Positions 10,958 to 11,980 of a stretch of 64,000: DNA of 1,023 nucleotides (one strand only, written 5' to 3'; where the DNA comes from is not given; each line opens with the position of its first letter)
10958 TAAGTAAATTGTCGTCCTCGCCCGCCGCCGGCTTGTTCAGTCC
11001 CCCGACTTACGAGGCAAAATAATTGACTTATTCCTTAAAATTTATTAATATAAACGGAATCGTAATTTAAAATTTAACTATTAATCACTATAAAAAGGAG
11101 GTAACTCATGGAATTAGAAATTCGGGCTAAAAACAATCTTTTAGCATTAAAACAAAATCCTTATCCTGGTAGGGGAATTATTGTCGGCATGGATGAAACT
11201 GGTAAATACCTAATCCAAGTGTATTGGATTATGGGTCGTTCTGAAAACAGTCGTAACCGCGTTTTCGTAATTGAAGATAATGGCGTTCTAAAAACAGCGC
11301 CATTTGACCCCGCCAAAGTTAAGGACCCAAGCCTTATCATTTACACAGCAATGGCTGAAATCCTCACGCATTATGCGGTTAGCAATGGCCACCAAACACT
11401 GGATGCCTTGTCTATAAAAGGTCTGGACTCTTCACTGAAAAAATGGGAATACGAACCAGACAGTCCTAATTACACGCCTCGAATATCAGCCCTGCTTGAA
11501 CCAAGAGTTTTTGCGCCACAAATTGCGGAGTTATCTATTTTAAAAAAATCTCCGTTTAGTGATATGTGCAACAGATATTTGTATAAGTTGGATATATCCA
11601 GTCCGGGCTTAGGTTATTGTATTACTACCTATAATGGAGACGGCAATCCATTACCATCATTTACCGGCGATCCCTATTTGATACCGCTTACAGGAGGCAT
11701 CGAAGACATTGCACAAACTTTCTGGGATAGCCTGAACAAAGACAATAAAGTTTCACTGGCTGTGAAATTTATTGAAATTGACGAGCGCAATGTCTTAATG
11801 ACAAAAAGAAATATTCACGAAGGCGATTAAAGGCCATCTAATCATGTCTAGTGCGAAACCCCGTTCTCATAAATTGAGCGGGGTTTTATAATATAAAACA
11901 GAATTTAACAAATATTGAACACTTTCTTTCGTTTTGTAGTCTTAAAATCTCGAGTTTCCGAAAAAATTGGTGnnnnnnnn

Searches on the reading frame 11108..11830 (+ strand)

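Call 24: search_protein_families(library=pfam, proteins=[window:11108-11830:+], max_evalue=0.0001)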
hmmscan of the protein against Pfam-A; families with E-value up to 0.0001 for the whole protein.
window:11108-11830:+ (240 aa): 1 family
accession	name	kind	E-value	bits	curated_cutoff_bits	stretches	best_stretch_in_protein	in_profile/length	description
PF07826.16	IMP_cyclohyd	-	5.6e-39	134.2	28.1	1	19-223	1-189/192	IMP cyclohydrolase-like protein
